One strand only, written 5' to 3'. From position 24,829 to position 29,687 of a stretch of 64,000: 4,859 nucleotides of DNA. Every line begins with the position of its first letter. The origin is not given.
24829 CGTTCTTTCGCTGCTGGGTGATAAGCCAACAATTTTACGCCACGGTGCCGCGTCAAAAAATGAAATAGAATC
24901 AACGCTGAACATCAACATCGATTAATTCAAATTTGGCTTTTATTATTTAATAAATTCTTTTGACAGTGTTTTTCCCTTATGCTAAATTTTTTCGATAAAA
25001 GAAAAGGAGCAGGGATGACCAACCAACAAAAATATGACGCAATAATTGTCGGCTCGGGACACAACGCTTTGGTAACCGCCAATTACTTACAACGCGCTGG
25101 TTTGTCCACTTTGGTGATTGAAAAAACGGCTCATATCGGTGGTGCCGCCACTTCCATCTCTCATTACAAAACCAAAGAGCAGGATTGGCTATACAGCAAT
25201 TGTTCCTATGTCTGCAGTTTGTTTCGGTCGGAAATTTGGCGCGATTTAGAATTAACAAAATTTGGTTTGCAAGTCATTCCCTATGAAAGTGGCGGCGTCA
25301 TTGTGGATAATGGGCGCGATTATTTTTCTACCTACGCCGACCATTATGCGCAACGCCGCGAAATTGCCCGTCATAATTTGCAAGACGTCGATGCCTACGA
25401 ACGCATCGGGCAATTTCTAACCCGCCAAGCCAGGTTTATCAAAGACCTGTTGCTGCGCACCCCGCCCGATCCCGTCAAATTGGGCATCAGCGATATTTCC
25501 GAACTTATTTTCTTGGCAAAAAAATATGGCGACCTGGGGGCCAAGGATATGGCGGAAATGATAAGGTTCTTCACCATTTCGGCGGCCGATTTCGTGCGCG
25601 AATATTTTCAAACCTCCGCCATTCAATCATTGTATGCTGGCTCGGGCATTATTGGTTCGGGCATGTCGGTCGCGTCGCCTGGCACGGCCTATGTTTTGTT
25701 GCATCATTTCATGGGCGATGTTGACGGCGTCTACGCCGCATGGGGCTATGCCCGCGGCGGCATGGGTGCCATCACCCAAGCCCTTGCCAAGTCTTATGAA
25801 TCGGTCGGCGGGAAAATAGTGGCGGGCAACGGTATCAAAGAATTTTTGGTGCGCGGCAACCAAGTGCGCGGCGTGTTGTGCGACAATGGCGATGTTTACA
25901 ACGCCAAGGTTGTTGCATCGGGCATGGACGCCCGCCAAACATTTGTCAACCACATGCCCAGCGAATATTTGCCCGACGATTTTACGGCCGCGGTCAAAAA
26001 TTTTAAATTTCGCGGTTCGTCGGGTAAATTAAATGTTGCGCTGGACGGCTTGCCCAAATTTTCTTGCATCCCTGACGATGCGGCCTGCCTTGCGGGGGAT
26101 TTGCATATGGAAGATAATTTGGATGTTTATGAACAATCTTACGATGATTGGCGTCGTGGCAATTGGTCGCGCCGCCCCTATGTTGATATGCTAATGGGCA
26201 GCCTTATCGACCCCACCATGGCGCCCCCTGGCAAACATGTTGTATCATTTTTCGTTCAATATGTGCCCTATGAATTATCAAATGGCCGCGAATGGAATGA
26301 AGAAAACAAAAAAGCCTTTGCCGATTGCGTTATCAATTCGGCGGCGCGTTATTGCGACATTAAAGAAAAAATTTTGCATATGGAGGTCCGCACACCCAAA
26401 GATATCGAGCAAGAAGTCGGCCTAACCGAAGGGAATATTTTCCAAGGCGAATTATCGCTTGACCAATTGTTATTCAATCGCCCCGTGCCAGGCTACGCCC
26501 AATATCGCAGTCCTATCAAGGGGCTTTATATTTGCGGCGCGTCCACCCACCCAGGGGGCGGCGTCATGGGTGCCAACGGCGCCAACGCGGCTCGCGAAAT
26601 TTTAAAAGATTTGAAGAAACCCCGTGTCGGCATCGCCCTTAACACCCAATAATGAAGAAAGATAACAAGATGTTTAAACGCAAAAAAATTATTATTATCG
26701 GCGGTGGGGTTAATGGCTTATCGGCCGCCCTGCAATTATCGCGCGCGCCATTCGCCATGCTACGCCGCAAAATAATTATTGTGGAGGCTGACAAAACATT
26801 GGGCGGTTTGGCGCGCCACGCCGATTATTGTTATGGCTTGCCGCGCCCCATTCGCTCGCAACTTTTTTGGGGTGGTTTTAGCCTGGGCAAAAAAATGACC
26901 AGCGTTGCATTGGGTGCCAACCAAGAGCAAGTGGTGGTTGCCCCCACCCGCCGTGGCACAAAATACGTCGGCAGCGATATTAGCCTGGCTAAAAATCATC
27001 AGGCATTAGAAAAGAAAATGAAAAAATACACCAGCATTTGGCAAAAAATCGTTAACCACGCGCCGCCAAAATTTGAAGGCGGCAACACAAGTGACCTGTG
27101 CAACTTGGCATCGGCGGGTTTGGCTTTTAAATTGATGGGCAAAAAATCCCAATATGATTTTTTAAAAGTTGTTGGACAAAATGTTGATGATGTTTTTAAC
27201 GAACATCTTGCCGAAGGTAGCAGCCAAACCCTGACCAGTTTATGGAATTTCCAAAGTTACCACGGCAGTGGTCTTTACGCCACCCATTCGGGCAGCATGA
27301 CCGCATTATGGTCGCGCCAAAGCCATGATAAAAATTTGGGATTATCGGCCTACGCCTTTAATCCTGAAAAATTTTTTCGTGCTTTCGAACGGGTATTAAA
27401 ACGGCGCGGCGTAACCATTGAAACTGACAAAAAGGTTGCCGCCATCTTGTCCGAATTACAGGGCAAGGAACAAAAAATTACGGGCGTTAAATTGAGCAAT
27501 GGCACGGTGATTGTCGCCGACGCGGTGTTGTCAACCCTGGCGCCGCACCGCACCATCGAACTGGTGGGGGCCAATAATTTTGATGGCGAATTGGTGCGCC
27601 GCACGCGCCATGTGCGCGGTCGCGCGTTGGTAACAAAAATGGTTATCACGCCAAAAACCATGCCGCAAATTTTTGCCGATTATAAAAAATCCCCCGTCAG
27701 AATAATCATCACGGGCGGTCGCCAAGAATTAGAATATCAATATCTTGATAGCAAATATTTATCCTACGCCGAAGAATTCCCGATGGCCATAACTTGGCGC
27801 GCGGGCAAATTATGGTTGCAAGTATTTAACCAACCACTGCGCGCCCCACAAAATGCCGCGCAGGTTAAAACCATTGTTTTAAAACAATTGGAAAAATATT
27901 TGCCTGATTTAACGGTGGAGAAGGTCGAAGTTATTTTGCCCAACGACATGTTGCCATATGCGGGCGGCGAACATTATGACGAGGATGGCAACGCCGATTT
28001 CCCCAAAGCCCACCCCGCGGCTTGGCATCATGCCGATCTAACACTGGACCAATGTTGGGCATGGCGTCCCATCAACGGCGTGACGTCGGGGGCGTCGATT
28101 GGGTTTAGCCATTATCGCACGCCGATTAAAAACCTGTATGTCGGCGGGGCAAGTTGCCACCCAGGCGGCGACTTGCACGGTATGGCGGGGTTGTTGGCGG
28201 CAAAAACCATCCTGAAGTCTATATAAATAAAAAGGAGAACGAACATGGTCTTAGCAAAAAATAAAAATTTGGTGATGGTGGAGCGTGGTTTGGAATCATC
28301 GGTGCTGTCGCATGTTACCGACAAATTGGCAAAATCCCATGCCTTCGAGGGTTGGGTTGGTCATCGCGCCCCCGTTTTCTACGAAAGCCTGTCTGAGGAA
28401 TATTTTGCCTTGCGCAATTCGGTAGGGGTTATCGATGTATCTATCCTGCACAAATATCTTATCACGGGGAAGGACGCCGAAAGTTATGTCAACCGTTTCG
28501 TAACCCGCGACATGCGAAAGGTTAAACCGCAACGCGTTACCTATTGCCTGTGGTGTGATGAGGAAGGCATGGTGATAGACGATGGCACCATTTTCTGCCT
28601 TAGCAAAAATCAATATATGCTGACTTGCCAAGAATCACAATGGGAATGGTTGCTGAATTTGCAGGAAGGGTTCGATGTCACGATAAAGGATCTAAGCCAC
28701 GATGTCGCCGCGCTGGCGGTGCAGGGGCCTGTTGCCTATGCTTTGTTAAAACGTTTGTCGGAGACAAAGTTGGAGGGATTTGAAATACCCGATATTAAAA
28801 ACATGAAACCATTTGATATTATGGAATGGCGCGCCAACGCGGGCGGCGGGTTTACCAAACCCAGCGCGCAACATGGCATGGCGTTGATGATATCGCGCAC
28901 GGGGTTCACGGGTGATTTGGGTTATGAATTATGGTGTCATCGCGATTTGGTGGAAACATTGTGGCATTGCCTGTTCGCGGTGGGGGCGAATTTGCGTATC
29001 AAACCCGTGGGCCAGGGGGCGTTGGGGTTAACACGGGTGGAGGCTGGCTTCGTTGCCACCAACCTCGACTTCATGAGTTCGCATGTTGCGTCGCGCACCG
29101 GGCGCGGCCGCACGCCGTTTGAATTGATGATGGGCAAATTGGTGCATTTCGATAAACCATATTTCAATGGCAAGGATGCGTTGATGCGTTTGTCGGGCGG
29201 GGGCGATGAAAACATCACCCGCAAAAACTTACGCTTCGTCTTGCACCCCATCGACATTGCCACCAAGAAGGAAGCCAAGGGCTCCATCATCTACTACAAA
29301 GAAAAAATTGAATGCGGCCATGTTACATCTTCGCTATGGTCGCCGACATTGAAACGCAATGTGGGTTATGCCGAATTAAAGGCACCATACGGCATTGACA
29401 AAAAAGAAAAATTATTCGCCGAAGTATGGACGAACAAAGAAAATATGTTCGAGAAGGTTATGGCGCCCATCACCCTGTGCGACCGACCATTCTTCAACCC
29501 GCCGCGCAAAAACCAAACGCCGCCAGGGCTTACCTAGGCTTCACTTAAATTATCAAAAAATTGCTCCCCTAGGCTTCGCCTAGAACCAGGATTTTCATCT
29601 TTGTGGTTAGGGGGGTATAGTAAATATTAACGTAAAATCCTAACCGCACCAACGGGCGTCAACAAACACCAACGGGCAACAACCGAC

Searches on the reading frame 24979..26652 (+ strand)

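Call 73: search_protein_families(library=pfam, proteins=[window:24979-26652:+], max_evalue=0.00001)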
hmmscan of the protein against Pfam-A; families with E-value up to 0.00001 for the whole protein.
window:24979-26652:+ (557 aa): 3 families
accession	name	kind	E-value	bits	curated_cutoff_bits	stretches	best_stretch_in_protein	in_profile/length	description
PF01593.30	Amino_oxidase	-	2.6e-15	57.1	19.8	1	103-356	34-292/443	Flavin containing amine oxidoreductase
PF13450.12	NAD_binding_8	-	9.1e-10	39.1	21.9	1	23-66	1-41/68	NAD(P)-binding Rossmann-like domain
PF01266.30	DAO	-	1.4e-09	38.4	27.9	0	20-125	1-108/353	FAD dependent oxidoreductase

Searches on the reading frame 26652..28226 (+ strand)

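Call 73: search_protein_families(library=pfam, proteins=[window:26652-28226:+], max_evalue=0.00001)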
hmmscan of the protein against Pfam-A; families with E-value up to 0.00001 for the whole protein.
window:26652-28226:+ (524 aa): 4 families
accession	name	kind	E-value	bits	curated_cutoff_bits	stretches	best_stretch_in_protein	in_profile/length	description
PF01266.30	DAO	-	1.2e-11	45.2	27.9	0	12-51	1-35/353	FAD dependent oxidoreductase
PF01593.30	Amino_oxidase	-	1.6e-07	31.4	19.8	0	200-298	153-256/443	Flavin containing amine oxidoreductase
PF07992.20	Pyr_redox_2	-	1.9e-06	28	26.1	0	12-49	2-34/291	Pyridine nucleotide-disulphide oxidoreductase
PF12831.13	FAD_oxidored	-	2.1e-06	27.7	27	0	13-54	2-38/416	FAD dependent oxidoreductase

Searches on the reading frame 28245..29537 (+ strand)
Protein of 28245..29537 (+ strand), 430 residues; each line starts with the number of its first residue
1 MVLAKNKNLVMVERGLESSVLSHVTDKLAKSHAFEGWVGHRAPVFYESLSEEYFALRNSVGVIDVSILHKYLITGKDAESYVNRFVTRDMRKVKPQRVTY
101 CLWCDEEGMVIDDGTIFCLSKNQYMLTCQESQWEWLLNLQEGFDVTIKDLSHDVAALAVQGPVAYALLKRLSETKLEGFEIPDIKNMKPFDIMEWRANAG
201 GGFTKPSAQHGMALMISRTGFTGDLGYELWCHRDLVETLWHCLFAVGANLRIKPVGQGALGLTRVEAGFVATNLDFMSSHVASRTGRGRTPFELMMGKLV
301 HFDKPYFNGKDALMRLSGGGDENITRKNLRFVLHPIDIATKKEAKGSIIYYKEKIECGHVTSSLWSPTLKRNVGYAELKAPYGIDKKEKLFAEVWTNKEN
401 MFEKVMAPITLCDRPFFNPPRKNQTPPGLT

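Call 73: search_protein_families(library=pfam, proteins=[window:28245-29537:+], max_evalue=0.00001)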
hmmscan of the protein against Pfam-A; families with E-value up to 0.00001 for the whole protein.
window:28245-29537:+ (430 aa): 2 families
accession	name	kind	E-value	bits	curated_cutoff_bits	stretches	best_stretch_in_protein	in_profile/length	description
PF01571.26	GCV_T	-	2.7e-52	178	25.6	1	33-278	11-243/255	Aminomethyltransferase folate-binding domain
PF08669.17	GCV_T_C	-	9.5e-07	29.1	25.9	1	349-417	21-79/80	Glycine cleavage T-protein C-terminal barrel domain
